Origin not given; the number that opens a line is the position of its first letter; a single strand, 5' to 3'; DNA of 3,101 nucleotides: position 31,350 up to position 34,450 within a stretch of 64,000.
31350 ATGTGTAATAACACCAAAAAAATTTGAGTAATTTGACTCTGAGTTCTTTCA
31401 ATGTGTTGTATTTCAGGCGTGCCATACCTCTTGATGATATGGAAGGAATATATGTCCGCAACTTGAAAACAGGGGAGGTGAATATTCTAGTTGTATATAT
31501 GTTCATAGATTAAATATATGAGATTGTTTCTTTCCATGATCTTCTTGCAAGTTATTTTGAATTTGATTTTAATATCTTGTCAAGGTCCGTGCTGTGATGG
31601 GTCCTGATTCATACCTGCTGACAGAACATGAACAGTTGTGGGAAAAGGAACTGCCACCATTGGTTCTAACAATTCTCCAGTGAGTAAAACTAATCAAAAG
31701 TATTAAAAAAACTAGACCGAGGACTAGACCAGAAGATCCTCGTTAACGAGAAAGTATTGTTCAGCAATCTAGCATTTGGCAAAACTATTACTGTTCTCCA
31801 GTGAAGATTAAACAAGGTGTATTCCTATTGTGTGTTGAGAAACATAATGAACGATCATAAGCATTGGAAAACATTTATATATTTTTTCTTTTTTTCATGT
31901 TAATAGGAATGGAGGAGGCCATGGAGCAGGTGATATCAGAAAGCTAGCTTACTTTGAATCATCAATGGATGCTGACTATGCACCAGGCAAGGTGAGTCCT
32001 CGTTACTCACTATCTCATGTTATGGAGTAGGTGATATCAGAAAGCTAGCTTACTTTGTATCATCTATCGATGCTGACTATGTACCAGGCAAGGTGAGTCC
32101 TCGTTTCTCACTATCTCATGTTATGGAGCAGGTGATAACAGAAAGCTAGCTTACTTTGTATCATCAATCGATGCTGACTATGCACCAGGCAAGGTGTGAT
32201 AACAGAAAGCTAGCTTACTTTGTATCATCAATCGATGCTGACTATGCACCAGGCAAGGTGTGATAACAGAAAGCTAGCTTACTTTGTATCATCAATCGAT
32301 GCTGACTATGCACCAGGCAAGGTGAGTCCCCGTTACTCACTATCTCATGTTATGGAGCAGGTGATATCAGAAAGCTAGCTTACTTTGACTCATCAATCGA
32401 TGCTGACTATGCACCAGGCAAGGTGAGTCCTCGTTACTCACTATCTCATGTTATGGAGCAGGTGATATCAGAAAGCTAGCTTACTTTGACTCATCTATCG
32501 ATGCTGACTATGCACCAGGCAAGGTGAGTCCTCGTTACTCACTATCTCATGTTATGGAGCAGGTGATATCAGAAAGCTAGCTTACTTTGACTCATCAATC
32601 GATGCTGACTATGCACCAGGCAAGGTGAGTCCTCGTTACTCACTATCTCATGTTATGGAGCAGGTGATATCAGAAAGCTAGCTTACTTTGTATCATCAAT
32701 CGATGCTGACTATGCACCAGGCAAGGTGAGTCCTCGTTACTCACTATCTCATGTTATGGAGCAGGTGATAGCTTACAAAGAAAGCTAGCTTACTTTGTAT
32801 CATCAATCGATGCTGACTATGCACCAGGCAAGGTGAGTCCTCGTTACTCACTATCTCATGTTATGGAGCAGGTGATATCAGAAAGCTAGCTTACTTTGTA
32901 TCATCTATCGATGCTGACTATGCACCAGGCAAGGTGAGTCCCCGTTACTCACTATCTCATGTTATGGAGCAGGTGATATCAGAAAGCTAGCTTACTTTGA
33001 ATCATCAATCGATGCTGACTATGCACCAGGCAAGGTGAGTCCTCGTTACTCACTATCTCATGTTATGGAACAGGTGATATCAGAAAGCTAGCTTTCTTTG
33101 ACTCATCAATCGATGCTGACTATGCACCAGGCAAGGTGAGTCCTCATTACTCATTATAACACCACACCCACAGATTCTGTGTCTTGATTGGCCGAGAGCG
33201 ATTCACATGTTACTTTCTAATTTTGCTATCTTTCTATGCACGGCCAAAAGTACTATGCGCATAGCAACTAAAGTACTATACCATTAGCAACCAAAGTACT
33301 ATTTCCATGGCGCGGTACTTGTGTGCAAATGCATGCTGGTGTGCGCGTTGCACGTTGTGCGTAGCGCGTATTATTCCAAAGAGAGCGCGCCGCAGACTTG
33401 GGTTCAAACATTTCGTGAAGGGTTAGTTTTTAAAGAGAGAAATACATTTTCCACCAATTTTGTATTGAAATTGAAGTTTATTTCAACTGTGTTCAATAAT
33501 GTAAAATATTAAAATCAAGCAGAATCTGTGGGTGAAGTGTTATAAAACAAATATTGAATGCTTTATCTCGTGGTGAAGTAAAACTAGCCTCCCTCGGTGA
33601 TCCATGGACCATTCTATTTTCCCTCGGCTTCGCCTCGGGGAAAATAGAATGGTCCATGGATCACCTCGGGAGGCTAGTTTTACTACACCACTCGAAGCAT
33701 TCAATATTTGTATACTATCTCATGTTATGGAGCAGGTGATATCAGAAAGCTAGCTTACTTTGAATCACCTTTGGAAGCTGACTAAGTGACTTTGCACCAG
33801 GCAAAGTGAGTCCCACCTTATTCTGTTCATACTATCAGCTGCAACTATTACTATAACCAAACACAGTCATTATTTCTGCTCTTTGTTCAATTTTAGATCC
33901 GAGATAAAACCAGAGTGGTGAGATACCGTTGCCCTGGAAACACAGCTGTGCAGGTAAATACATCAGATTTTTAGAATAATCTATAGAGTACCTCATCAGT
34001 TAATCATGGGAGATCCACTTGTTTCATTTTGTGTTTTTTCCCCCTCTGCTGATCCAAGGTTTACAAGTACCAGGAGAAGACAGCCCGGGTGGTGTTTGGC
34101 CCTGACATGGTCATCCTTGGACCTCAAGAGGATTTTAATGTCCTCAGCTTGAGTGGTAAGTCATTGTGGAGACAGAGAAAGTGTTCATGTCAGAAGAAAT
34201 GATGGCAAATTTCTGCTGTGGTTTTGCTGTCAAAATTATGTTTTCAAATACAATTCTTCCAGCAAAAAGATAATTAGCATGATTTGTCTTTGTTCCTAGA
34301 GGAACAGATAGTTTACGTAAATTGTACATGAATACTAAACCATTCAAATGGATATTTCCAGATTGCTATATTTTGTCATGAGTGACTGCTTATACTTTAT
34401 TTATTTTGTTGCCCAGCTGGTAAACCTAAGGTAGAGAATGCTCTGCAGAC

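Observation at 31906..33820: Twelve-fold tandem amplification of the 3' half of MVP exon 14 together with its GTGAGT splice donor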

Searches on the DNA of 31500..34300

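Call 29: search_rna_families(source=window, start=31500, end=34300, threshold=evalue, max_evalue=1)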
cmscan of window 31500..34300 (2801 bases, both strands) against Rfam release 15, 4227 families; matches with E-value up to 1: 5.
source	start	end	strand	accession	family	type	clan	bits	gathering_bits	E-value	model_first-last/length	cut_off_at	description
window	33589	33671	+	RF01011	mir-605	Gene; miRNA;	-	44.1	98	8e-07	1-82/82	no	mir-605 microRNA precursor family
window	33596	33665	+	RF03633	mir-5882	Gene; miRNA;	-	41.9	95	6.1e-06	1-77/77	no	mir-5882 microRNA precursor family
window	33596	33665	-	RF03633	mir-5882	Gene; miRNA;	-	41.1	95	9.8e-06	1-77/77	no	mir-5882 microRNA precursor family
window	33594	33667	+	RF01034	mir-618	Gene; miRNA;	-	32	96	0.00087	1-95/95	no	mir-618 microRNA precursor family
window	33596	33665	+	RF02094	mir-1803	Gene; miRNA;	-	27.6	95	0.022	1-76/76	no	mir-1803 microRNA precursor microRNA precursor family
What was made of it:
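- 33547..33711 (.): Inserted 165-nt near-perfect hairpin (foldback, MITE-like) element. A diverged relative with the same loop, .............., lies at 9861-9978. Rfam gives only sub-threshold miRNA-hairpin matches (call 29).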
